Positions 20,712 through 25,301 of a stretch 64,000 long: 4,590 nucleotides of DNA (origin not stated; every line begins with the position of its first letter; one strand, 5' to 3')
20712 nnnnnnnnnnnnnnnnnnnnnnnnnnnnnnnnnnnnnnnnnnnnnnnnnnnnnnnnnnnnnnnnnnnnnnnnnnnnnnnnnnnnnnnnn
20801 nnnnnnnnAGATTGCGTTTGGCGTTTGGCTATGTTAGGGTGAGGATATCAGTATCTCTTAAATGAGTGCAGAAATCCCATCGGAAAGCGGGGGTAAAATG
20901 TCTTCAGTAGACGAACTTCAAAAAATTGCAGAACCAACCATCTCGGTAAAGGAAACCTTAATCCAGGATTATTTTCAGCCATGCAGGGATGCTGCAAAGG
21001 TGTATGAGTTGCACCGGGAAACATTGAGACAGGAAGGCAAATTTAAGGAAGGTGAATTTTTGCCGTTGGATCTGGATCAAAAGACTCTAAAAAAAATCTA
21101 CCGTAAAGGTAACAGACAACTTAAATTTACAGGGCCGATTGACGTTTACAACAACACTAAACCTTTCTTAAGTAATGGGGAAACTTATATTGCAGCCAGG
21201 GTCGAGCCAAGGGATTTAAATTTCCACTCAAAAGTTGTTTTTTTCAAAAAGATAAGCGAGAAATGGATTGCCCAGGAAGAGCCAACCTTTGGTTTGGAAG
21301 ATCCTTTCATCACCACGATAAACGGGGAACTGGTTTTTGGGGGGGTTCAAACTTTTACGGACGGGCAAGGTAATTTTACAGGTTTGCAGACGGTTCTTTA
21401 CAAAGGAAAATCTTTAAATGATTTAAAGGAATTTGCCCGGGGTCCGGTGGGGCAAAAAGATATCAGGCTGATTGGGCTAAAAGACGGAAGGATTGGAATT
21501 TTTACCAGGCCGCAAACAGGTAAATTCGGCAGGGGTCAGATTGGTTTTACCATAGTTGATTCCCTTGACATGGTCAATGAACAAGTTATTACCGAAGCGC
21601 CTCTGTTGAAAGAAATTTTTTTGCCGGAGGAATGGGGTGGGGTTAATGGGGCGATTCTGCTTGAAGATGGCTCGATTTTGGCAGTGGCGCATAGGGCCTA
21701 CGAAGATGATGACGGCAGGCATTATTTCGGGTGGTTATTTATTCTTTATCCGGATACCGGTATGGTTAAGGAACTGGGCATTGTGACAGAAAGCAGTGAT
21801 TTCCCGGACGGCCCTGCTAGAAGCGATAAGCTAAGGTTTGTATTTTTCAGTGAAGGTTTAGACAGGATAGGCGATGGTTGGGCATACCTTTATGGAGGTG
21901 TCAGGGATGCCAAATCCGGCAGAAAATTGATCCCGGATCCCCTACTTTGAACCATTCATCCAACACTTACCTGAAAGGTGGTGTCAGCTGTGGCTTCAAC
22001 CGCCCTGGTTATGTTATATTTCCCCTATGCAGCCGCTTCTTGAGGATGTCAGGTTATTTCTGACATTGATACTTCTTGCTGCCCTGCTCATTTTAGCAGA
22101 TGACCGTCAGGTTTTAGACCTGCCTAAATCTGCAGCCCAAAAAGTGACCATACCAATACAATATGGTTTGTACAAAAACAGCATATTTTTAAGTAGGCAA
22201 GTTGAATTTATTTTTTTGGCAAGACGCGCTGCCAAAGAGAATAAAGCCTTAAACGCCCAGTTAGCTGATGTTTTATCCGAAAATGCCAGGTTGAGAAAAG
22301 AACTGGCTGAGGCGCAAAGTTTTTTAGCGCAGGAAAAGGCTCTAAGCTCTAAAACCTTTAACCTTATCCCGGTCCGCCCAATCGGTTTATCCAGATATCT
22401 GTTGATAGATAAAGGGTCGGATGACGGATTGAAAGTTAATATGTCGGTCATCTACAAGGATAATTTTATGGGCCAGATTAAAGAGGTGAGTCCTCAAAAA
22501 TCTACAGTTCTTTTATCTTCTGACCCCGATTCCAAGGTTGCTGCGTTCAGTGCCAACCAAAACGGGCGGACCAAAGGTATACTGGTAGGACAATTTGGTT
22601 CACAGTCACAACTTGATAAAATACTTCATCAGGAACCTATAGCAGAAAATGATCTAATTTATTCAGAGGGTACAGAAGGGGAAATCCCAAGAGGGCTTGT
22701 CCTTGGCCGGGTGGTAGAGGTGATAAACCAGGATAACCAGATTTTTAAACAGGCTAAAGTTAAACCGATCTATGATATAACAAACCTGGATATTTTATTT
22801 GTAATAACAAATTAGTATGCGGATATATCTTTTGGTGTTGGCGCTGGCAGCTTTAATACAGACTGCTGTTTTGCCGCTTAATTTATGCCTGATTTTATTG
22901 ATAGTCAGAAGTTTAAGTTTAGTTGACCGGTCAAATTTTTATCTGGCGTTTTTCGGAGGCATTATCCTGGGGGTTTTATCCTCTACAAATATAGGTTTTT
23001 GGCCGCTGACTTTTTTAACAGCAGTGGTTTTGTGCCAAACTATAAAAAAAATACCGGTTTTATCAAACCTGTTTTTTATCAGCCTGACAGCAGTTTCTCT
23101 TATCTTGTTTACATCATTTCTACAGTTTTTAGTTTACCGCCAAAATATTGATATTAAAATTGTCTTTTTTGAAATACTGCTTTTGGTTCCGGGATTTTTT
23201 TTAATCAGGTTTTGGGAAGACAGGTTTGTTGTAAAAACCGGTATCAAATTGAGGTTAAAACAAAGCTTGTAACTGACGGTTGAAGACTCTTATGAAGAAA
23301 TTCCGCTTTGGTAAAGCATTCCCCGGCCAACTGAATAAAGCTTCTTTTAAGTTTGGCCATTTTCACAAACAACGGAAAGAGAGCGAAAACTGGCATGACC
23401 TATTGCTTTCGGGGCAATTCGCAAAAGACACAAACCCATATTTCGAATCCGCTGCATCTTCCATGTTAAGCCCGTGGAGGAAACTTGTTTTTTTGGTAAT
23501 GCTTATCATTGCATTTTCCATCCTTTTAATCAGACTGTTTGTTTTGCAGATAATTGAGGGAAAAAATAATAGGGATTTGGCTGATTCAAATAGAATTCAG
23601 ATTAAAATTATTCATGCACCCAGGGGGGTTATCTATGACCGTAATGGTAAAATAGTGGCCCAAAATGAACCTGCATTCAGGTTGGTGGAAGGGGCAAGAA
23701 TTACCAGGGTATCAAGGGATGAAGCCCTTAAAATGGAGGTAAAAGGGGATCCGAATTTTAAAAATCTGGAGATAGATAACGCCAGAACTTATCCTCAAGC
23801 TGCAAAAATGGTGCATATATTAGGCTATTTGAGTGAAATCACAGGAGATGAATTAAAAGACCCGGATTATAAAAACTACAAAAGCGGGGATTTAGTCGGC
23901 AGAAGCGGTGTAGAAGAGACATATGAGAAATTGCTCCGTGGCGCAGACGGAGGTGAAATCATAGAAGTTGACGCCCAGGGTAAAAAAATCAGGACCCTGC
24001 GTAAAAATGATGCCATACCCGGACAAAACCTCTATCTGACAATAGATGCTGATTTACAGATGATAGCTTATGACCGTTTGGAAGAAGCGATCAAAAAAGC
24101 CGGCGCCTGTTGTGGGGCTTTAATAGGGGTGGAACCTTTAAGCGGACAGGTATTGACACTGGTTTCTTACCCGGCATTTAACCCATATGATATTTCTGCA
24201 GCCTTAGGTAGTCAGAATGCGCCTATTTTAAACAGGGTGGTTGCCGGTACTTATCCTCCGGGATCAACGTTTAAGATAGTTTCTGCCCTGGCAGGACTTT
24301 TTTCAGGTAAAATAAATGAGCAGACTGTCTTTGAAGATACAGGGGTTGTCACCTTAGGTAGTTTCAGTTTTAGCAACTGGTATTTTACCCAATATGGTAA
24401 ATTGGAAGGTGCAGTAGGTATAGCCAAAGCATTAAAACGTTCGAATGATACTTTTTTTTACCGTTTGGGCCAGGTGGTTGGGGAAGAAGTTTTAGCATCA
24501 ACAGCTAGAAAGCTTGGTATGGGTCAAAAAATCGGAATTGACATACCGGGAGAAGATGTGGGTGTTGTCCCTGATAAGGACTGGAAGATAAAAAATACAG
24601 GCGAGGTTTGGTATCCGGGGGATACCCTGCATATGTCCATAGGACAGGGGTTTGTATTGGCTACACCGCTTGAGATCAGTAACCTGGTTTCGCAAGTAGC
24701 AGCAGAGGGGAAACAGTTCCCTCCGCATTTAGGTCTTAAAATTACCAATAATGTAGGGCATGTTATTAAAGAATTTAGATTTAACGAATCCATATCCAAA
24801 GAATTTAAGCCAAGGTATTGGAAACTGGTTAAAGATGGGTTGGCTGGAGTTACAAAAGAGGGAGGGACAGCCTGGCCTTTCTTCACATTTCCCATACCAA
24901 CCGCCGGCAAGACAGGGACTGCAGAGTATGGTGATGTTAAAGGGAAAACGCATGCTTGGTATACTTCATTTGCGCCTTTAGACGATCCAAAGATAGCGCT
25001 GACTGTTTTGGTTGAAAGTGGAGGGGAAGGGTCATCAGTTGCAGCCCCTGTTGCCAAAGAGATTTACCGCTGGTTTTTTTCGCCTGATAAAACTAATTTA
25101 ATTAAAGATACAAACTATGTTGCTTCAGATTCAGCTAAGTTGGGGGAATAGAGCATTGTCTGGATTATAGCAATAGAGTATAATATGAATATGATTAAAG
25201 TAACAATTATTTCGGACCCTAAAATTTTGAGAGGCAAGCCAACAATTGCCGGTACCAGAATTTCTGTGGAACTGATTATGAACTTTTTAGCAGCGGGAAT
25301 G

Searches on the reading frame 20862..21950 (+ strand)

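Call 10: search_protein_families(library=pfam, proteins=[window:20862-21950:+], max_evalue=0.01)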
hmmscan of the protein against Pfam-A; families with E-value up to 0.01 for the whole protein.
window:20862-21950:+ (362 aa): 1 family
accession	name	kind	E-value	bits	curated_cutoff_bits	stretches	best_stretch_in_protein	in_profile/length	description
PF08950.16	DUF1861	-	2.4e-85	286.6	28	1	77-361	7-294/296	Protein of unknown function (DUF1861)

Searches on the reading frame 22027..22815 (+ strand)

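Call 10: search_protein_families(library=pfam, proteins=[window:22027-22815:+], max_evalue=0.01)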
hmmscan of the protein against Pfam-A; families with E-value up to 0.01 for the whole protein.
window:22027-22815:+ (262 aa): 1 family
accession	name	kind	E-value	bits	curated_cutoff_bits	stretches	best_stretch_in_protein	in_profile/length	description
PF04085.20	MreC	-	4.2e-31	108.2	28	1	120-261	8-147/147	Rod shape-determining protein MreC, barrel core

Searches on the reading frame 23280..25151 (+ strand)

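Call 10: search_protein_families(library=pfam, proteins=[window:23280-25151:+], max_evalue=0.01)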
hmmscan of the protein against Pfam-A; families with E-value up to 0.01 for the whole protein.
window:23280-25151:+ (623 aa): 2 families
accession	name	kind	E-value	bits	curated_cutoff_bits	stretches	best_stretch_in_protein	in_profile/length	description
PF00905.27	Transpeptidase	-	1.1e-54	186.1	22.1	1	284-596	6-298/299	Penicillin binding protein transpeptidase domain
PF03717.20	PBP_dimer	-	6.5e-28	98.8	24.4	2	164-240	103-179/180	Penicillin-binding Protein dimerisation domain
